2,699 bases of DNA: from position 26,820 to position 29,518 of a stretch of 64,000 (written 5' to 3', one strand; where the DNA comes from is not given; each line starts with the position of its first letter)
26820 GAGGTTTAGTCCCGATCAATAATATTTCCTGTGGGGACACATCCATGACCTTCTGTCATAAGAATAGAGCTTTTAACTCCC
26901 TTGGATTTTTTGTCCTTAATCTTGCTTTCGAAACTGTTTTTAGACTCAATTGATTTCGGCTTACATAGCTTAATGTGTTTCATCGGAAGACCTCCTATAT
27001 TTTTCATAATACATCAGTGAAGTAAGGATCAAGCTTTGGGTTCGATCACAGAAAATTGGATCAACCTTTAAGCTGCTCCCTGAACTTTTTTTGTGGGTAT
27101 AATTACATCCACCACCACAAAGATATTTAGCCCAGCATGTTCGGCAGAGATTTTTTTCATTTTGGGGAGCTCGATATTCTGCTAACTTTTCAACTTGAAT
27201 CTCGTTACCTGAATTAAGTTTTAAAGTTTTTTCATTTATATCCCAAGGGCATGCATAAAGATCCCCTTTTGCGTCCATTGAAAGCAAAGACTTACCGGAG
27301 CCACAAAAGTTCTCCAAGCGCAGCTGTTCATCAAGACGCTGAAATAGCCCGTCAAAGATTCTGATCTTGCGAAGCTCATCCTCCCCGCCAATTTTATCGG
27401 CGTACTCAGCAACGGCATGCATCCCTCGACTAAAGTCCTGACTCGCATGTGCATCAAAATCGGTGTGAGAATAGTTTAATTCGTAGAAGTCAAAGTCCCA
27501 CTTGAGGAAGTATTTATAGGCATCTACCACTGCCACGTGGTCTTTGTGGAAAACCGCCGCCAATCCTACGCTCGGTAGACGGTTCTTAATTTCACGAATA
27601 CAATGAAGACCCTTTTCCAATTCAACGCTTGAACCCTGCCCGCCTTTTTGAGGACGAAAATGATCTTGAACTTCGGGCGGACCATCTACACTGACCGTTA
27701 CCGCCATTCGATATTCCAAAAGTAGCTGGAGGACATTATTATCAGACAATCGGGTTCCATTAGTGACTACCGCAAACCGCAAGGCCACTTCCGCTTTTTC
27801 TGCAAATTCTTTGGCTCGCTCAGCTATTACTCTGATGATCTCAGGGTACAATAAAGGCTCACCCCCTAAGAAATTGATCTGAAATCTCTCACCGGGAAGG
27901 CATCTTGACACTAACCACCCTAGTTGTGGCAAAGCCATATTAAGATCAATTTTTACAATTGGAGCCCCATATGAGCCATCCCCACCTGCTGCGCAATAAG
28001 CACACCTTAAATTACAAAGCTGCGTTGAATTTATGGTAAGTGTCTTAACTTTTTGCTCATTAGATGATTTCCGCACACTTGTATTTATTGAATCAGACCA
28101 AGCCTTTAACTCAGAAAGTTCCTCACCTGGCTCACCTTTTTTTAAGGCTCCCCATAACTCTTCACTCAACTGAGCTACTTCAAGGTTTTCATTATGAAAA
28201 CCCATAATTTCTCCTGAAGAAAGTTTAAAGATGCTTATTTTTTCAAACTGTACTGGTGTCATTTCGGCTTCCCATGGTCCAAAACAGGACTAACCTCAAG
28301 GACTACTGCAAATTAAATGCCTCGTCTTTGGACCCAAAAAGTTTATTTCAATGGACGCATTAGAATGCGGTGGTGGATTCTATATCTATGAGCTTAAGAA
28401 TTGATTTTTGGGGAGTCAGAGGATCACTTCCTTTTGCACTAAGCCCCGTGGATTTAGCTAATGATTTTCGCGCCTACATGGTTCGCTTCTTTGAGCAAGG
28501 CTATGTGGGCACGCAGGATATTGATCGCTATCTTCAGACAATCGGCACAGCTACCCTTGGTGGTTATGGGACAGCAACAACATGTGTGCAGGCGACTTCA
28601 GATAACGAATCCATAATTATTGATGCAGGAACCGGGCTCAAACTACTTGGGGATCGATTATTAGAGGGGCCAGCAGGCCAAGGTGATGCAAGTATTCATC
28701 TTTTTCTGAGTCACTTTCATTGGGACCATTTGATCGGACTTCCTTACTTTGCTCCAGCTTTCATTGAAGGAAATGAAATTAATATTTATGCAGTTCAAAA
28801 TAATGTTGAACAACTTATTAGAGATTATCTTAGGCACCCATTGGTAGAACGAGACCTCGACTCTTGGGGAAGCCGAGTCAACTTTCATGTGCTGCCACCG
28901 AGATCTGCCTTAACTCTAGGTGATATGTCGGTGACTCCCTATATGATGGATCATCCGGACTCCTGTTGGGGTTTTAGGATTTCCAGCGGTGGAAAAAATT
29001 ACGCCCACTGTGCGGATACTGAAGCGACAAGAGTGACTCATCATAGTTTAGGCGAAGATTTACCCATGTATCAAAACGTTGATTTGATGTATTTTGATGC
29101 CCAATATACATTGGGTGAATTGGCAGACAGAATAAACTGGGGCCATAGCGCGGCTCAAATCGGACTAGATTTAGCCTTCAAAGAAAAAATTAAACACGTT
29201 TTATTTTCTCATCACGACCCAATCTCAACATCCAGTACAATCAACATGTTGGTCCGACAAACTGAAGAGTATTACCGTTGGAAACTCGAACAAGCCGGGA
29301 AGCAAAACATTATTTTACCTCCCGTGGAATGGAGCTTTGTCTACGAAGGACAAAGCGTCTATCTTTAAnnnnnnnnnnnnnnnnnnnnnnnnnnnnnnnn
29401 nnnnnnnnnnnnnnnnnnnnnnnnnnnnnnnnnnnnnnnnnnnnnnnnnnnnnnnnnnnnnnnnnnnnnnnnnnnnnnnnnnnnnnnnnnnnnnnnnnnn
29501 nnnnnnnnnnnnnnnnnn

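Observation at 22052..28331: Possible self-contained circuit: sigma-54 promoter -> rSAM-peptide-CHASE2 kinase operon, NtrC-type regulator, second sigma-54 promoter -> Gly-zipper lipoprotein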

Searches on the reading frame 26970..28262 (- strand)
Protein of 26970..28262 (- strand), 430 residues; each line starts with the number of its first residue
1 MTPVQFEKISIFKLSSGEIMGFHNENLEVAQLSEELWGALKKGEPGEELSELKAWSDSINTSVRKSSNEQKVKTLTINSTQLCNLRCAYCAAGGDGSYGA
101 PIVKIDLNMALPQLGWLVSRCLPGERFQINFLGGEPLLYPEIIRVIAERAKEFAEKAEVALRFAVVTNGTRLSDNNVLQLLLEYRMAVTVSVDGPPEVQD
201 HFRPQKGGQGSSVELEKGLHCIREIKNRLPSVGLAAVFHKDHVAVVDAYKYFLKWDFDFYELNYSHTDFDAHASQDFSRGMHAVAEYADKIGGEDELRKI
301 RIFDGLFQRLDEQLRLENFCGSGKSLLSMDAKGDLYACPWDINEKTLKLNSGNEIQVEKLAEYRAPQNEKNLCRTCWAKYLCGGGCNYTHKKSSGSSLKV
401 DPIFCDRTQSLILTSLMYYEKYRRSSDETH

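Call 8: search_protein_families(library=pfam, proteins=[window:26970-28262:-], max_evalue=0.01)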
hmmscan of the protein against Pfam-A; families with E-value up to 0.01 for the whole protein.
window:26970-28262:- (430 aa): 2 families
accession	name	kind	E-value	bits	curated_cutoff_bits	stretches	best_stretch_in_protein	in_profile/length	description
PF04055.27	Radical_SAM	-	7.4e-12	46.2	29.5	1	77-203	1-121/166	Radical SAM superfamily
PF13353.11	Fer4_12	-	0.00033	21.4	22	1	81-212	13-132/137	4Fe-4S single cluster domain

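Call 9: search_protein_families(library=ncbifam, proteins=[window:26970-28262:-], max_evalue=0.01)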
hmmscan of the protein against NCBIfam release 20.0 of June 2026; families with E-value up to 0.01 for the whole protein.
window:26970-28262:- (430 aa): 66 families (the best 25 are shown)
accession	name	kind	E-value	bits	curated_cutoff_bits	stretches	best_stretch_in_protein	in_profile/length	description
TIGR04064.1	rSAM_nif11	equivalog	6.5e-49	166.9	518.7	2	53-216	57-218/459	nif11-like peptide radical SAM maturase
NF047865.1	rSAM_PapB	equivalog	1.5e-46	159.2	340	1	71-396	1-326/330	PapB family radical SAM/SPASM ranthipeptide maturase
TIGR03906.1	quino_hemo_SAM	equivalog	3.1e-34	118.4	453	1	65-419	86-447/467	quinohemoprotein amine dehydrogenase maturation protein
TIGR03974.1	rSAM_six_Cys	equivalog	3.8e-33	115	425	2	62-211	84-233/451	thioether cross-link-forming SCIFF peptide maturase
NF040492.1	not_ScfB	exception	1.3e-28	100.1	855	1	62-388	82-417/450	ScfB-related radical SAM/SPASM orphan maturase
TIGR04068.1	rSAM_ocin_clost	equivalog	5.7e-28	98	500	1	61-231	72-238/462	Cys-rich peptide radical SAM maturase CcpM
TIGR04280.1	geopep_mat_rSAM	hypoth_equivalog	1.4e-25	90.1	400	1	57-219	68-227/428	geopeptide radical SAM maturase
NF038107.1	rSAM_NF038107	equivalog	6.9e-23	81.1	600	1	65-388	77-402/444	Cys-every-fifth radical SAM/SPASM peptide maturase CefB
NF041707.1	rSAM_YhhB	equivalog_domain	1.2e-21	77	445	1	74-412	3-358/369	cyclophane-forming radical SAM/SPASM peptide maturase YhhB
TIGR04084.1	rSAM_AF0577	subfamily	1.6e-20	73.4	225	1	80-392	4-291/347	TIGR04084 family radical SAM/SPASM domain-containing protein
TIGR03942.1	sulfatase_rSAM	equivalog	4.8e-19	68.6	349.45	1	79-411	7-349/363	anaerobic sulfatase maturase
NF041298.1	rSAM_mat_DynA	equivalog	1.8e-18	66.7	450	1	77-259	5-181/356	dynobactin maturation radical SAM/SPASM protein DynA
NF041300.1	rSAM_mat_DarW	exception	7.8e-18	64.5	650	1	71-224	39-186/415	radical SAM/SPASM peptide maturase DarW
TIGR04163.1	rSAM_cobopep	equivalog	1.2e-17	63.8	375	2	47-214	38-200/428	peptide-modifying radical SAM enzyme CbpB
NF050038.1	rSAM_RiPP_GggB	equivalog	7.1e-17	61.5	650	1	56-260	25-220/398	streptosactin maturase GggB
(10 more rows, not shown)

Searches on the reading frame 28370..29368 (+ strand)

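Call 8: search_protein_families(library=pfam, proteins=[window:28370-29368:+], max_evalue=0.01)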
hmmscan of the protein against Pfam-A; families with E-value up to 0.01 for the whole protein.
window:28370-29368:+ (332 aa): 2 families
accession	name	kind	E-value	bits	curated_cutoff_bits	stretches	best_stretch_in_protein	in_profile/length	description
PF12706.13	Lactamase_B_2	-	2.7e-14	53.7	27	1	82-282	3-200/200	Beta-lactamase superfamily domain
PF00753.33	Lactamase_B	-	2.5e-06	28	22.7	1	73-222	9-155/196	Metallo-beta-lactamase superfamily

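Call 9: search_protein_families(library=ncbifam, proteins=[window:28370-29368:+], max_evalue=0.01)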
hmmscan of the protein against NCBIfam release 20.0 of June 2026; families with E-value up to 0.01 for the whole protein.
window:28370-29368:+ (332 aa): 8 families
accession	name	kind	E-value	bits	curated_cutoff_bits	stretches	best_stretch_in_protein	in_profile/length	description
NF041851.1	cyc_nuc_deg_phdiest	equivalog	2.5e-09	36.9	400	1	75-291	25-230/253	cyclic nucleotide-degrading phosphodiesterase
NF000801.0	PRK00055.1-3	equivalog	2e-08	33.7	252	2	109-205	55-153/307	ribonuclease Z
TIGR02651.1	RNase_Z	equivalog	2.2e-07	30.2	292.95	1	79-207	27-150/302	ribonuclease Z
NF000800.0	PRK00055.1-1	equivalog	9.8e-07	28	398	1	96-212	46-158/305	ribonuclease Z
TIGR02649.1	true_RNase_BN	exception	1.2e-05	24.5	563.7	1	110-216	58-161/304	ribonuclease BN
TIGR03307.1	PhnP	equivalog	1.5e-05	24.5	272.25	1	74-226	41-172/249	phosphonate metabolism protein PhnP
NF002553.0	PRK02113.1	equivalog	0.00017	21.1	386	1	77-205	42-162/252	MBL fold metallo-hydrolase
NF002558.0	PRK02126.1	subfamily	0.0017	17.4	315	0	108-125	48-65/345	ribonuclease Z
